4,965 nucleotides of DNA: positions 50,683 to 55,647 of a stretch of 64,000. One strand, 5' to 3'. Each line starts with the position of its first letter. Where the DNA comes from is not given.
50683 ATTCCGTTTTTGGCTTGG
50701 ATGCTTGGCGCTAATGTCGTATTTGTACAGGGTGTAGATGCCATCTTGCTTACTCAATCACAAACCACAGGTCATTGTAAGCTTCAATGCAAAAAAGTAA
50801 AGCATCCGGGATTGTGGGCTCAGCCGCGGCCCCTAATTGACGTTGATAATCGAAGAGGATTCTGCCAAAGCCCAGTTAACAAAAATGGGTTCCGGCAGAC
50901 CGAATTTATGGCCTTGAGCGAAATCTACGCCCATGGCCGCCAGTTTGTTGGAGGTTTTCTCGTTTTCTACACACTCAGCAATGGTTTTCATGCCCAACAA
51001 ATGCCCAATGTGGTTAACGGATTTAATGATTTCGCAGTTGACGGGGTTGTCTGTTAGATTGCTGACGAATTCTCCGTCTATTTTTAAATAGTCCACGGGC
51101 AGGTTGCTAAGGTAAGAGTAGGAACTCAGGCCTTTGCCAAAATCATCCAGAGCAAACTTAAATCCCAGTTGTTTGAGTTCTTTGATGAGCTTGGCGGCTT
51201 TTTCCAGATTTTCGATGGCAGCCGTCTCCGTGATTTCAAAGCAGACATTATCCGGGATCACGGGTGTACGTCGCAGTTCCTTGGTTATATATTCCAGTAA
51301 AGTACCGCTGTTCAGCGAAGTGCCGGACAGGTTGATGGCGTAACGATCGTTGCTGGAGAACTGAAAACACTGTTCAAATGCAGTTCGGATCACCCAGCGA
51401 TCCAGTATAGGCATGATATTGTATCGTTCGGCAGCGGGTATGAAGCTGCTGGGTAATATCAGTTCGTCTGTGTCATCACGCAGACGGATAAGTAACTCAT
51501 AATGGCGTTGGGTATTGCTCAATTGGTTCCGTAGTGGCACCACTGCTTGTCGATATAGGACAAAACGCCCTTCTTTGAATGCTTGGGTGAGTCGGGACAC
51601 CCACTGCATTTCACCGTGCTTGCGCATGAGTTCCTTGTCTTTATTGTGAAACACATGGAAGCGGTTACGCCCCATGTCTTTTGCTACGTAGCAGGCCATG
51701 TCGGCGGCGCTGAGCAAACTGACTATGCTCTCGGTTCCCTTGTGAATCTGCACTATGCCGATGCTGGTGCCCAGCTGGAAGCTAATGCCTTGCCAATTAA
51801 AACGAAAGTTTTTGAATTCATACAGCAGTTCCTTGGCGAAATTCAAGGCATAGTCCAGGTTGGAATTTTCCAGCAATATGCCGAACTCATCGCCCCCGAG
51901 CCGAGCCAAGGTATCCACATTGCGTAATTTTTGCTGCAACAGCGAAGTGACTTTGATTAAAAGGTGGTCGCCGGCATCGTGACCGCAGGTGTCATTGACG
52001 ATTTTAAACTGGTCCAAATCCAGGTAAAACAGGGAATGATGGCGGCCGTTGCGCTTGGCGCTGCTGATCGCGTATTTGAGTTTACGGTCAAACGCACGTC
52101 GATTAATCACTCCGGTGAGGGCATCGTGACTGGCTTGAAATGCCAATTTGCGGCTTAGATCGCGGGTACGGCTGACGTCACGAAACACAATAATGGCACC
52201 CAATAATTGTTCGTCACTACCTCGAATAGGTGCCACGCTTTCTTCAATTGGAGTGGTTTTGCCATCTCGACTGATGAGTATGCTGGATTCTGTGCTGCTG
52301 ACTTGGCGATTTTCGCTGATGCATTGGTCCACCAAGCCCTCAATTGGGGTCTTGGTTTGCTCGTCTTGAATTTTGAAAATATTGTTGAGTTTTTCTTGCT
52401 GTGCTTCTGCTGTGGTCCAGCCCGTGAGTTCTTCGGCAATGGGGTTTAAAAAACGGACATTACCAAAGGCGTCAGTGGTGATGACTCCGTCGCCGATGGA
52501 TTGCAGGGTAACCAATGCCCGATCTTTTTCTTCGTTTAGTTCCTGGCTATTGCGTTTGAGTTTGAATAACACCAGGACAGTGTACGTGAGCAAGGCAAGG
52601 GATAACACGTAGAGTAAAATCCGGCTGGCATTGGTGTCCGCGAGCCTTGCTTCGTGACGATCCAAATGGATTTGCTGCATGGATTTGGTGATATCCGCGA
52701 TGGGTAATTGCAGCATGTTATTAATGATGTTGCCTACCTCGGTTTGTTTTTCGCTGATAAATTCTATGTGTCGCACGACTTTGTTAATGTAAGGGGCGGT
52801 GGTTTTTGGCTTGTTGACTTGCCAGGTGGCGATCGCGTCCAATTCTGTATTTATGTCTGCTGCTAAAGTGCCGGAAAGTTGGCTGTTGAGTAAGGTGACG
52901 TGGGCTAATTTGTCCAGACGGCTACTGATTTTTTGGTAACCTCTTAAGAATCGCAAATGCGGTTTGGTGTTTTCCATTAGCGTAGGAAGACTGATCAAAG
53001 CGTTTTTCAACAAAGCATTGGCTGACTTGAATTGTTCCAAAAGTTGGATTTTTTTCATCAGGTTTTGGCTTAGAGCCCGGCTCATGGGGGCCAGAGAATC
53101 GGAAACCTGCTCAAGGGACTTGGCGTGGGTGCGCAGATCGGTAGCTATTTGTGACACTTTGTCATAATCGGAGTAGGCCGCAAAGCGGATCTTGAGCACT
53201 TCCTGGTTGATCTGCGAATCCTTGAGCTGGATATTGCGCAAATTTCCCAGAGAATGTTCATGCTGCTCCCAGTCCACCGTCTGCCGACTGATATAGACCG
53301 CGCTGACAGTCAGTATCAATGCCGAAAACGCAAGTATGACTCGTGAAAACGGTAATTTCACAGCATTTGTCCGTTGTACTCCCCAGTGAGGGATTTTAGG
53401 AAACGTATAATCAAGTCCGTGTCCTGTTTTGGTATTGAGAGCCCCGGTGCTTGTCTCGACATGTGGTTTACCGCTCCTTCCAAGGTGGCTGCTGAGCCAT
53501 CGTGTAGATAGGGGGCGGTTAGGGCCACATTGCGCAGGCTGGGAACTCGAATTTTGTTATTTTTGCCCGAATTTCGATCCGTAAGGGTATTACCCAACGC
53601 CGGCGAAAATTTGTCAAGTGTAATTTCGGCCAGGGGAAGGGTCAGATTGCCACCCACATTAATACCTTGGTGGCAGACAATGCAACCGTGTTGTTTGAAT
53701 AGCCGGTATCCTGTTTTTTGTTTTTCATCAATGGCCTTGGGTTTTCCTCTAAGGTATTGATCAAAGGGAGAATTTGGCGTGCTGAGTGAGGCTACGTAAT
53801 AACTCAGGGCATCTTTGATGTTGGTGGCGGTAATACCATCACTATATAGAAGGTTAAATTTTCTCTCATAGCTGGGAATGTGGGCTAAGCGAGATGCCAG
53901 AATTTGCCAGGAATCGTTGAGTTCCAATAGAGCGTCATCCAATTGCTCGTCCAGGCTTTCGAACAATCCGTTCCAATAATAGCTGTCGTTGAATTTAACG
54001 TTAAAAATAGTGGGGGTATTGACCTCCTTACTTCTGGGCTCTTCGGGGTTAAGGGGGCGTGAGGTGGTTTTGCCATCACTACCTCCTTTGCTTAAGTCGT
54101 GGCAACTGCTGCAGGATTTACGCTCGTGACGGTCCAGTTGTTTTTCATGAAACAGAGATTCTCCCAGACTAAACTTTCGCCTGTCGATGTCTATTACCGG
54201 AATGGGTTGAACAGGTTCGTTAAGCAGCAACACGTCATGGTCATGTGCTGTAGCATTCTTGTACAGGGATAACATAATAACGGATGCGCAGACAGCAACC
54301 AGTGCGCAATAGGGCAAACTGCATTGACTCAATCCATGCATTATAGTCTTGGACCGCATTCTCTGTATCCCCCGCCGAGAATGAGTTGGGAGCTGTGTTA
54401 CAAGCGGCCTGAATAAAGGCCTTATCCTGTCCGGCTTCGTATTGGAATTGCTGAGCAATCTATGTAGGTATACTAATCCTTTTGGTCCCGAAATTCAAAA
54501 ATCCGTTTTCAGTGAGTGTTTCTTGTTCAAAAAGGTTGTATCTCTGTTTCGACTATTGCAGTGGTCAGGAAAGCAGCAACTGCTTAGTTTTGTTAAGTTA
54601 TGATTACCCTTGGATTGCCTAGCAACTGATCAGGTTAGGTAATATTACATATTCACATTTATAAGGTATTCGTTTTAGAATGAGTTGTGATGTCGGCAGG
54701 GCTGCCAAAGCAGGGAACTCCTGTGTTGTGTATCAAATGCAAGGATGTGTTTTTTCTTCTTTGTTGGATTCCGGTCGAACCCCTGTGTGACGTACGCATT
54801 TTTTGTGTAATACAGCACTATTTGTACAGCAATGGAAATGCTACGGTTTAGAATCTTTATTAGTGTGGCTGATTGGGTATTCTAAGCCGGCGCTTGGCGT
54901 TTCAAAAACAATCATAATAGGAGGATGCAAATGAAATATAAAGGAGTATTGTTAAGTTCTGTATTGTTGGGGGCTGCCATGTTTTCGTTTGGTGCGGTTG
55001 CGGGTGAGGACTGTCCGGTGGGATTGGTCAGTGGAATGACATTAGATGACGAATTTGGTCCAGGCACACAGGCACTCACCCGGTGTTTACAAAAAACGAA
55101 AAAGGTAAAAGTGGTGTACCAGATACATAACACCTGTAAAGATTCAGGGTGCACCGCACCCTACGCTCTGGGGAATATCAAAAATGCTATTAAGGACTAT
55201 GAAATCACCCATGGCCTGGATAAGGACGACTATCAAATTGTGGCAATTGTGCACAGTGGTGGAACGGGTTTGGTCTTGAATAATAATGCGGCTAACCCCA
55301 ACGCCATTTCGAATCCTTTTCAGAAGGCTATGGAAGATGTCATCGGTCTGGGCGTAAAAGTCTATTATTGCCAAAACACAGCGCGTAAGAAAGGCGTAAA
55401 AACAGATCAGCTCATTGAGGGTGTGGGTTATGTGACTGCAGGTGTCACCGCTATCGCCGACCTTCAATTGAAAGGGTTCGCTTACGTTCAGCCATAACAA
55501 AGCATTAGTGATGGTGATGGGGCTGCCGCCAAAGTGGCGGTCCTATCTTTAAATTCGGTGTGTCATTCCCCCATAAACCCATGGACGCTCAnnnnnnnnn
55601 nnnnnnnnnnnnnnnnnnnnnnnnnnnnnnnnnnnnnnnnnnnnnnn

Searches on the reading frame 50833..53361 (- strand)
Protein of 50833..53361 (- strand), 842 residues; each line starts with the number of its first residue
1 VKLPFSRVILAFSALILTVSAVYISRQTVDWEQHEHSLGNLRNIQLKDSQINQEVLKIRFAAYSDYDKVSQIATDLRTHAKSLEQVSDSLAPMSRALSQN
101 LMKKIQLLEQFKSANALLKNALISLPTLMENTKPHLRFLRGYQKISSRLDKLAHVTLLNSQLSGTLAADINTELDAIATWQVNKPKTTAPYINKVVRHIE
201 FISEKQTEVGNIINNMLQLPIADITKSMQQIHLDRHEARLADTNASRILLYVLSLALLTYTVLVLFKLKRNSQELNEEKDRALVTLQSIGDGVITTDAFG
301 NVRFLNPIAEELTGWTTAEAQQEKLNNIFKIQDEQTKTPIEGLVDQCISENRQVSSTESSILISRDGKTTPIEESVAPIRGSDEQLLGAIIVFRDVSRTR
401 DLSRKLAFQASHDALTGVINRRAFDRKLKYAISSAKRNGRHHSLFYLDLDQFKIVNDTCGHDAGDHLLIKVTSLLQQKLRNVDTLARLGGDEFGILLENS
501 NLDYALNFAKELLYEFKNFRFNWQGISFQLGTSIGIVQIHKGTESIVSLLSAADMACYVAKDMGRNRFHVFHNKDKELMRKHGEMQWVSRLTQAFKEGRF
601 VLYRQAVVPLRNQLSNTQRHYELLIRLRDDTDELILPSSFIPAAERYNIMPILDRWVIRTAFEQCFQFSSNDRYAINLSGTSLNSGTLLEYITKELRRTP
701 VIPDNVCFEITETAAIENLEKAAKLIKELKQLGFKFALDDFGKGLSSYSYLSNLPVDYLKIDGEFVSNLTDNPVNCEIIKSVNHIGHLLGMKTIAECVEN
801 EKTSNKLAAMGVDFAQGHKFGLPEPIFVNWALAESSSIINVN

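Call 13: find_encoding_contigs(protein=window:50833-53361:-, flank=10000, max_places=2)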
Protein window:50833-53361:- (842 aa): no gene with exactly this product is on record in the collection.

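Call 63: search_protein_families(library=pfam, proteins=[window:50833-53361:-], max_evalue=0.00001)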
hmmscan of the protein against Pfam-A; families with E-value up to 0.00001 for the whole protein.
window:50833-53361:- (842 aa): 6 families
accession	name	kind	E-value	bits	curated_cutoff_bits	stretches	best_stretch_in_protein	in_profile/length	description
PF00563.25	EAL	-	4.2e-58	196.9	31.3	1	590-821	3-234/236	EAL domain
PF00990.26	GGDEF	-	2.1e-42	145.1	23.8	1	410-567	1-161/161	Diguanylate cyclase, GGDEF domain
PF19443.4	DAHL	-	1.1e-29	104.2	38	1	29-245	1-219/221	DAHL domain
PF00989.32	PAS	-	7.5e-13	48.9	22.6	1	286-396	7-113/113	PAS fold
PF08448.16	PAS_4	-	4.4e-09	37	23.1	1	287-400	2-109/110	PAS fold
PF13426.13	PAS_9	-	2.8e-07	31.2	27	1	291-397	2-102/103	PAS domain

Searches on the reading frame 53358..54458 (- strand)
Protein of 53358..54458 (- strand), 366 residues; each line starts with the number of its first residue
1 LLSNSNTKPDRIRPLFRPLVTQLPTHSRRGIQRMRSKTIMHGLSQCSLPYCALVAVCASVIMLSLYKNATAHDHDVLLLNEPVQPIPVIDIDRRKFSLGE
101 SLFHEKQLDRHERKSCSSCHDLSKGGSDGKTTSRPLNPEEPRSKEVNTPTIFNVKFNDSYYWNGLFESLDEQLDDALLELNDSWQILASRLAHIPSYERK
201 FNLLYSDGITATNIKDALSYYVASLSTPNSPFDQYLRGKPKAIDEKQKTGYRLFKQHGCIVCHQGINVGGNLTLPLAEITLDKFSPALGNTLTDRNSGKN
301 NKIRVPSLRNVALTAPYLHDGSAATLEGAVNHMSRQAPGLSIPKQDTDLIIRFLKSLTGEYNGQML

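Call 63: search_protein_families(library=pfam, proteins=[window:53358-54458:-], max_evalue=0.00001)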
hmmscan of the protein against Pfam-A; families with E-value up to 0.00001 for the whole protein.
window:53358-54458:- (366 aa): 2 families
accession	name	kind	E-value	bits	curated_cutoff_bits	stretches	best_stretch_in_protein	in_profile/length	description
PF03150.19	CCP_MauG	-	3.5e-36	125.5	25.6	1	94-239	2-147/149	Di-haem cytochrome c peroxidase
PF00034.26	Cytochrom_C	-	9.1e-06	27.4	21.3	0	249-357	3-89/90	Cytochrome c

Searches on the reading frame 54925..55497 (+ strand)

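Call 63: search_protein_families(library=pfam, proteins=[window:54925-55497:+], max_evalue=0.00001)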
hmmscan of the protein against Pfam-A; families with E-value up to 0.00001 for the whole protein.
window:54925-55497:+ (190 aa): 1 family
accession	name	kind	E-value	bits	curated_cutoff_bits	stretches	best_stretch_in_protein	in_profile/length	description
PF02635.20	DsrE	-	2.6e-10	40.9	22.7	1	93-190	31-116/116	DsrE/DsrF-like family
